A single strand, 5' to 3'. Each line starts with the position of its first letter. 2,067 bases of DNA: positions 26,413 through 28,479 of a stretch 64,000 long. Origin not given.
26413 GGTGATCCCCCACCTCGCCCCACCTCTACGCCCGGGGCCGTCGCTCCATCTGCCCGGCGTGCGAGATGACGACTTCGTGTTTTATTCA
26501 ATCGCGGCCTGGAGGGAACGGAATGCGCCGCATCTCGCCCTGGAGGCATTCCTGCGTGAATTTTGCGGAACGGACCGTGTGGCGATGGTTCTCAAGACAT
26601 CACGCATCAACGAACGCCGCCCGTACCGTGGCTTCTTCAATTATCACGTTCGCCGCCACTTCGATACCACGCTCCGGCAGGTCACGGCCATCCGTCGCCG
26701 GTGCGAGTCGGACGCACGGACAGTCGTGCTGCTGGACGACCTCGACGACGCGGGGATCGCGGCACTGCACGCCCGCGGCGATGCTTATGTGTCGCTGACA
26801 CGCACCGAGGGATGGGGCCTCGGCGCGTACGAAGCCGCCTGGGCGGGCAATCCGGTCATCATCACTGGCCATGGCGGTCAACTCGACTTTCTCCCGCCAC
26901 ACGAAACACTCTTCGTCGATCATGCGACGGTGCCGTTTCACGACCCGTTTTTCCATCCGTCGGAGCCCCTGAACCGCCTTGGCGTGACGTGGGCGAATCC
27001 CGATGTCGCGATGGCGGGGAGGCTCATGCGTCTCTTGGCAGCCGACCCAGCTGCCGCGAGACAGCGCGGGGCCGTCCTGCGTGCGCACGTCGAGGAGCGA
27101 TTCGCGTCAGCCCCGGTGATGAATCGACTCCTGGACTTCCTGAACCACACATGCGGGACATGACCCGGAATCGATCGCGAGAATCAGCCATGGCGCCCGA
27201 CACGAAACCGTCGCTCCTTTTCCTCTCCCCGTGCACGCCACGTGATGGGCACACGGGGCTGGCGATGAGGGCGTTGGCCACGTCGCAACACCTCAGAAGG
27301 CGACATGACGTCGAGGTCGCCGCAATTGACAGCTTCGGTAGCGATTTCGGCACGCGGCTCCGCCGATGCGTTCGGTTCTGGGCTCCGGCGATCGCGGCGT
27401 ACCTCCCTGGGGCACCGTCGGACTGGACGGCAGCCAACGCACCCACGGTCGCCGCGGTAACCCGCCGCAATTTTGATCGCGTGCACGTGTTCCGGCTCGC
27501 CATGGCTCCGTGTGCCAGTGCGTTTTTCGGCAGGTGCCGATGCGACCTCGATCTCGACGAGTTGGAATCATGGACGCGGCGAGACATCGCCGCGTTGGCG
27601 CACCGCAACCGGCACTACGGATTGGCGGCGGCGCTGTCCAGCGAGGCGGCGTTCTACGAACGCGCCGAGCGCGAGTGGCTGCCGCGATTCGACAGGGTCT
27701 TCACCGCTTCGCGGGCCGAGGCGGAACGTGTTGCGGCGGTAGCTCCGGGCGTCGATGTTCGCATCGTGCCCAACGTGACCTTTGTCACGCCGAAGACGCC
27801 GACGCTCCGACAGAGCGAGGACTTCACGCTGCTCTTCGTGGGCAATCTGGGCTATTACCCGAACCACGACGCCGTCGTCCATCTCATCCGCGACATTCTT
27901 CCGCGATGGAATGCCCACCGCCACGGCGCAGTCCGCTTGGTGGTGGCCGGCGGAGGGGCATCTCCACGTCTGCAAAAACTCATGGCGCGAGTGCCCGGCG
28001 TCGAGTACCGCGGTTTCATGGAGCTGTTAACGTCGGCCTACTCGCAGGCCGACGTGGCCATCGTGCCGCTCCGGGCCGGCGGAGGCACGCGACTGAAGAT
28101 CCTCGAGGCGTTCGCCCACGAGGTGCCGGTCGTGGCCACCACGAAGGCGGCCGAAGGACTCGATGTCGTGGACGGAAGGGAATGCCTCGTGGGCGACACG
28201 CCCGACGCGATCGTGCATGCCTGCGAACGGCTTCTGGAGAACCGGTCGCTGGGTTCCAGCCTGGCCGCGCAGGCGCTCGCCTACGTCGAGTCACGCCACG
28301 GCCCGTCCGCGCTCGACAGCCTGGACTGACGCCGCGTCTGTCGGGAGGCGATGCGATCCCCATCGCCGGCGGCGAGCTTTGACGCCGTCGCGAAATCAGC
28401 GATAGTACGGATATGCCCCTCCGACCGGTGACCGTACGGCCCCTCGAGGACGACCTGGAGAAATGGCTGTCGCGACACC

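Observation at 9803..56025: Glycan-gene modules are separated by a small recurring set of repeats, IS relics and gene relics (cassette-array-like mosaic)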

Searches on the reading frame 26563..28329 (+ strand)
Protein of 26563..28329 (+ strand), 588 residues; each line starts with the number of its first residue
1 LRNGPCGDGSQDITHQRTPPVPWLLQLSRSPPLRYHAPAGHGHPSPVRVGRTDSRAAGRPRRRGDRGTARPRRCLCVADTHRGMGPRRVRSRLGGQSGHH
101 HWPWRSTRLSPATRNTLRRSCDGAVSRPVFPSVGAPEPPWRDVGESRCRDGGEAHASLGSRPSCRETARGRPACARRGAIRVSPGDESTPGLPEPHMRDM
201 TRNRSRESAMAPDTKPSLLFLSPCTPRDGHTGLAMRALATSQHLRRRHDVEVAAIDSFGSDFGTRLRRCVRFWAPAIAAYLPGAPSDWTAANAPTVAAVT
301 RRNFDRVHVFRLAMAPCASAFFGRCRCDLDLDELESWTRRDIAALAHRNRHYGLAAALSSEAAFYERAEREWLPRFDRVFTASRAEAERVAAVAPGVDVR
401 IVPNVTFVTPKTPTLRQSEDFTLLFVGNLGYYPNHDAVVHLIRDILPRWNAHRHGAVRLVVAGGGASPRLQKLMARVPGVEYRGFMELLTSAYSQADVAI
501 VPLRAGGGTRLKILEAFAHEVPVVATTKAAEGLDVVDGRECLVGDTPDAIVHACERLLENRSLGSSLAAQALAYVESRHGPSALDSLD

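Call 6: search_protein_families(library=pfam, proteins=[window:26563-28329:+])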
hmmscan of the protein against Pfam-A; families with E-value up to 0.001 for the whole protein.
window:26563-28329:+ (588 aa): 4 families
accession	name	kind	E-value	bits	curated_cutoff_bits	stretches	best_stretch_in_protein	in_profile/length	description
PF13692.12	Glyco_trans_1_4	-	1.8e-24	87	27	1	421-560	2-142/142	Glycosyl transferases group 1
PF00534.26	Glycos_transf_1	-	2.4e-11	43.9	26.4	1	416-567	11-165/172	Glycosyl transferases group 1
PF13524.12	Glyco_trans_1_2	-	3.2e-05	24.4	25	1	479-580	28-134/144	Glycosyl transferase-like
PF13439.12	Glyco_transf_4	-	0.00033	21.2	28.5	1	232-404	3-164/170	Glycosyltransferase Family 4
